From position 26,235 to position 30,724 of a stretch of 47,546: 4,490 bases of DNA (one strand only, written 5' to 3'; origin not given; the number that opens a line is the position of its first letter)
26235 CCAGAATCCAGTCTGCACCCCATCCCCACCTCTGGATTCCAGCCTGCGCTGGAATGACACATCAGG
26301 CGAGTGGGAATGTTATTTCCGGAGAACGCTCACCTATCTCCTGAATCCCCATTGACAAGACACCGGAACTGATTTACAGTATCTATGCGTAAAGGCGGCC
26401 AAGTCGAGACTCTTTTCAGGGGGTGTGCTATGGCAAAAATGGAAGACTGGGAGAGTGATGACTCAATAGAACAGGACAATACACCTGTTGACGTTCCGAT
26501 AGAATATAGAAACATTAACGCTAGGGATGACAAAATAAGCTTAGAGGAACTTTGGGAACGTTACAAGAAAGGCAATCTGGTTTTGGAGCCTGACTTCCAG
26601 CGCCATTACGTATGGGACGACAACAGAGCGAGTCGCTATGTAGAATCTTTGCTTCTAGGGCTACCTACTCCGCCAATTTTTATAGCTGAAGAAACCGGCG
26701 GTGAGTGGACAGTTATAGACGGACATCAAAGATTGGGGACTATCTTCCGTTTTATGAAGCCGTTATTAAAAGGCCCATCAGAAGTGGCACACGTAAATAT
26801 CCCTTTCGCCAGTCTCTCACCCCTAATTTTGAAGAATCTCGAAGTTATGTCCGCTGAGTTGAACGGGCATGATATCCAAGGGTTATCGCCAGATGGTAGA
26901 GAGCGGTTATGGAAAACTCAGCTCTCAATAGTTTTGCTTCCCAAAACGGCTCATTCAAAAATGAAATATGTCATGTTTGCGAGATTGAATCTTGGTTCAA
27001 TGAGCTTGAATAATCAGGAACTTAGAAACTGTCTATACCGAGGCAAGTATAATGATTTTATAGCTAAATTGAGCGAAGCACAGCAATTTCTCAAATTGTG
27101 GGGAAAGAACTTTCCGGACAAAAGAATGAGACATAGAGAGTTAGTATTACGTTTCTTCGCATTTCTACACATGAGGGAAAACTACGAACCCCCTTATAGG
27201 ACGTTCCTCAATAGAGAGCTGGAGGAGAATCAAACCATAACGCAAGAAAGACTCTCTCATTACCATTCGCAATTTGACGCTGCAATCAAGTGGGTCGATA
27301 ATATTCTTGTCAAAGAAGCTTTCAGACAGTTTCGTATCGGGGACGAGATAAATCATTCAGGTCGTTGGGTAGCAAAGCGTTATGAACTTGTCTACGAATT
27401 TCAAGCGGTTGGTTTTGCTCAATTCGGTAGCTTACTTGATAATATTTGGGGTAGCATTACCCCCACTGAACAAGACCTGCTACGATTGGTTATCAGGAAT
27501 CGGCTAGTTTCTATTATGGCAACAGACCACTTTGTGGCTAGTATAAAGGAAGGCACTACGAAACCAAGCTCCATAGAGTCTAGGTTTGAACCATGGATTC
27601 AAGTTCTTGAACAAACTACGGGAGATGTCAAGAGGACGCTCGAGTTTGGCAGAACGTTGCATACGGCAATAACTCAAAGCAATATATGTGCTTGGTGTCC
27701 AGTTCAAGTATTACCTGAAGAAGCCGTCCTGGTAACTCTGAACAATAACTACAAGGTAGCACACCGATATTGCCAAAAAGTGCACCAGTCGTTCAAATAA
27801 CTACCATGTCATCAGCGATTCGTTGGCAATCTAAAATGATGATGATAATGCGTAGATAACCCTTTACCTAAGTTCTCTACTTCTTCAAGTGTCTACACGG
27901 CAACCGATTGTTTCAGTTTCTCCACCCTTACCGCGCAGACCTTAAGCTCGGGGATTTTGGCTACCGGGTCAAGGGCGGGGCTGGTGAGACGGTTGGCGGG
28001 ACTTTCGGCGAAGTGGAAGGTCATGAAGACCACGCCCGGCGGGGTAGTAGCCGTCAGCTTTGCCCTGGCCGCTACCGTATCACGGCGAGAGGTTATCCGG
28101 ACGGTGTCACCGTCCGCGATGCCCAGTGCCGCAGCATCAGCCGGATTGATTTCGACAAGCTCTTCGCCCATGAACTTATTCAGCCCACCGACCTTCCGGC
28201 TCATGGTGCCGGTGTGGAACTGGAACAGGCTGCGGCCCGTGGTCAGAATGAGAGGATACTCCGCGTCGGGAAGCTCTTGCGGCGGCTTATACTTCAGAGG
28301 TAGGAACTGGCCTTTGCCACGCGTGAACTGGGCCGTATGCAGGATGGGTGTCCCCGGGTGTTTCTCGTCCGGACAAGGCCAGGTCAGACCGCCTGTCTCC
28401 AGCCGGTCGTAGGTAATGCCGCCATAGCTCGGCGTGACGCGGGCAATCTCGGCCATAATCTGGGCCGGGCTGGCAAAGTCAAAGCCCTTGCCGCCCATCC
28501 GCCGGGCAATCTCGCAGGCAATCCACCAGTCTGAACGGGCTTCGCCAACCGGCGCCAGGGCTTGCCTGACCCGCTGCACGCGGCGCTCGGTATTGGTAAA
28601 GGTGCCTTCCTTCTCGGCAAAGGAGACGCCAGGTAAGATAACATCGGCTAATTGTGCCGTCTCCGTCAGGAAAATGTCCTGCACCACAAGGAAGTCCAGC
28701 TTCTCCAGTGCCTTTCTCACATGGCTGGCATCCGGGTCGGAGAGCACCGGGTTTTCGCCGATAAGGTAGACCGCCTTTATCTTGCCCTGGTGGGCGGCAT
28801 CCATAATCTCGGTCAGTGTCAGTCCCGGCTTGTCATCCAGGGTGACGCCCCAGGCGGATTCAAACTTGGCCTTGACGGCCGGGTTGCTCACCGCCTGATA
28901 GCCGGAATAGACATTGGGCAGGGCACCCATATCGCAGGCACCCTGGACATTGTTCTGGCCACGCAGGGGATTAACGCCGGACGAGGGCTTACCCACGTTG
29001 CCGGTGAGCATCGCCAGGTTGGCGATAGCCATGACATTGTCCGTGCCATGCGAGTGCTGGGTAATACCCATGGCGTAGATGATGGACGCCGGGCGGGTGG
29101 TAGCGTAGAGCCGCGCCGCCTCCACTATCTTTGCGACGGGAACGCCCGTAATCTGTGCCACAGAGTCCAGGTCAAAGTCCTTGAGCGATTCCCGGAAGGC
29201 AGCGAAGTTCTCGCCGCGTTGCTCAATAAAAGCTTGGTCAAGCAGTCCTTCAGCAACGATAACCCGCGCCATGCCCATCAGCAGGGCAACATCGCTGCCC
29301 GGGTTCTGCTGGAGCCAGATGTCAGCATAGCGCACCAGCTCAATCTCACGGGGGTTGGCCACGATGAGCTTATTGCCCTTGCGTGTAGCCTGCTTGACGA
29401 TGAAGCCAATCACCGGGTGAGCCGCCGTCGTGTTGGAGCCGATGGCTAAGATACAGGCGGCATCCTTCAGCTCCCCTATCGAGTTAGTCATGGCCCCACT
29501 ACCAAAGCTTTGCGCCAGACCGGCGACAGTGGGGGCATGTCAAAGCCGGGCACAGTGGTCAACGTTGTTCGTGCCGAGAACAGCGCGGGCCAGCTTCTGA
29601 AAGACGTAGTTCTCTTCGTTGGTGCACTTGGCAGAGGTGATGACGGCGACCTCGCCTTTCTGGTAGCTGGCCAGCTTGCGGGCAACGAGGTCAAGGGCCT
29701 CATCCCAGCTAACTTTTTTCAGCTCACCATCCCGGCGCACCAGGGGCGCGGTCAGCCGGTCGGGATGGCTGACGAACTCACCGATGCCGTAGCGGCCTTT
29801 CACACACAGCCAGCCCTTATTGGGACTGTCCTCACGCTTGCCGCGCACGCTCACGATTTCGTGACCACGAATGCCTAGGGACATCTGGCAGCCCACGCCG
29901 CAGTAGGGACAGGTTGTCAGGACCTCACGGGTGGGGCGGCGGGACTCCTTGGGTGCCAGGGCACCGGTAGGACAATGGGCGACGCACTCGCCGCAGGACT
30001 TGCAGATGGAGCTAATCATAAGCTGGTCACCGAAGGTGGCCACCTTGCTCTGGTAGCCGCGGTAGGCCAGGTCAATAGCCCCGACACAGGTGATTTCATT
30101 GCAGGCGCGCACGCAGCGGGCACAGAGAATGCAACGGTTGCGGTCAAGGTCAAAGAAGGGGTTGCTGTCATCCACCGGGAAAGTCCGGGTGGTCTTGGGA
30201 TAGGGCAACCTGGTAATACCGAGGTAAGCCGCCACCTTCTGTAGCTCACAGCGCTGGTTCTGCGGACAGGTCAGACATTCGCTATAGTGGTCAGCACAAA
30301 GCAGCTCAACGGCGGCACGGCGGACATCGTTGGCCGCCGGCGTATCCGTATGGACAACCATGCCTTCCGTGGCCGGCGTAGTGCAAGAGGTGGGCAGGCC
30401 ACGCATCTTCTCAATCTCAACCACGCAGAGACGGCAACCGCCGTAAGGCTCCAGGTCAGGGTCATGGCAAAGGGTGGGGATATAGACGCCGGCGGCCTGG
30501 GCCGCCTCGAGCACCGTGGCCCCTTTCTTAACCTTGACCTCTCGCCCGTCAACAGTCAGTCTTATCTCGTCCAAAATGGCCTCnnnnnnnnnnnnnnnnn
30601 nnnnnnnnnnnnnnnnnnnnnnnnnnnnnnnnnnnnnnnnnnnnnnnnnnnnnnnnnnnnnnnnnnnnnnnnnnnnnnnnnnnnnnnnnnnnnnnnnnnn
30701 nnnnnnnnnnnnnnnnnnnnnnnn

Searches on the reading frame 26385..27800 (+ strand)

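Call 32: search_protein_families(library=pfam, proteins=[window:26385-27800:+], max_evalue=0.0001)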
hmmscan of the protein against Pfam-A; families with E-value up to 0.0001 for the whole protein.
window:26385-27800:+ (471 aa): 1 family
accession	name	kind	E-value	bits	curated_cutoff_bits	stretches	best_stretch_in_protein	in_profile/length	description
PF03235.19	GmrSD_N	-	4.6e-22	79.6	33.2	1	54-218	2-198/199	GmrSD restriction endonuclease, N-terminal domain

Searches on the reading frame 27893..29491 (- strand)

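Call 32: search_protein_families(library=pfam, proteins=[window:27893-29491:-], max_evalue=0.0001)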
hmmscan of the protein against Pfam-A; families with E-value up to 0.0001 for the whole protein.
window:27893-29491:- (532 aa): 2 families
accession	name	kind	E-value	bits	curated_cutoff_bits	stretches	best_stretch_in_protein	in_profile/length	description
PF00384.28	Molybdopterin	-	4.8e-65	220.3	24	1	1-330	98-352/353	Molybdopterin oxidoreductase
PF01568.27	Molydop_binding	-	1.6e-35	121.9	26.8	1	414-520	1-110/110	Molydopterin dinucleotide binding domain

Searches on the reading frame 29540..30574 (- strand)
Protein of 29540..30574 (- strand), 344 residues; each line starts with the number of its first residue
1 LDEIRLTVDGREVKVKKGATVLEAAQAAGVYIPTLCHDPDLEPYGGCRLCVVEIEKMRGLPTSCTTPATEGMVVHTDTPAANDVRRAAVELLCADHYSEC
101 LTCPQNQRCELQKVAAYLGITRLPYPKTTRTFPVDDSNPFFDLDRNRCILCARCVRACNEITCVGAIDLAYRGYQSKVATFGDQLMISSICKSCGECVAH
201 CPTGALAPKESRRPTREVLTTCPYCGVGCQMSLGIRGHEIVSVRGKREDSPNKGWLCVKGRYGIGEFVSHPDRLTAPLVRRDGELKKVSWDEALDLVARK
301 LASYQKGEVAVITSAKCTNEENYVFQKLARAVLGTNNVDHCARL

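Call 32: search_protein_families(library=pfam, proteins=[window:29540-30574:-], max_evalue=0.0001)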
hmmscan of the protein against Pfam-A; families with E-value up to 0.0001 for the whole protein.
window:29540-30574:- (344 aa): 9 families
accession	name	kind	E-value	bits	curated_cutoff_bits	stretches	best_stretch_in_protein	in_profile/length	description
PF13510.11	Fer2_4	-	5e-23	81.4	22.8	1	3-78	3-81/82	2Fe-2S iron-sulfur cluster binding domain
PF00384.28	Molybdopterin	-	6.3e-15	55.5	24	1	273-344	1-81/353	Molybdopterin oxidoreductase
PF04879.21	Molybdop_Fe4S4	-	6.2e-14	52.2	22.7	1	216-264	2-50/55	Molybdopterin oxidoreductase Fe4S4 domain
PF10588.14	NADH-G_4Fe-4S_3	-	3e-13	49.5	27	1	85-122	1-38/40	NADH-ubiquinone oxidoreductase-G iron-sulfur binding region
PF22117.2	Fer4_Nqo3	-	1.8e-10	41.3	27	1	139-206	2-66/67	NADH-quinone oxidoreductase subunit 3, ferredoxin-like domain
PF12838.12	Fer4_7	-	1.2e-07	32.5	27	1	147-205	1-52/52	4Fe-4S dicluster domain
PF14697.11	Fer4_21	-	1.6e-05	25.4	35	1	144-204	4-55/59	4Fe-4S dicluster domain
PF00037.32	Fer4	-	6e-05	23.1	21.1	0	189-206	6-23/24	4Fe-4S binding domain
PF12837.12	Fer4_6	-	6.3e-05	23.2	25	0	189-206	7-24/24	4Fe-4S binding domain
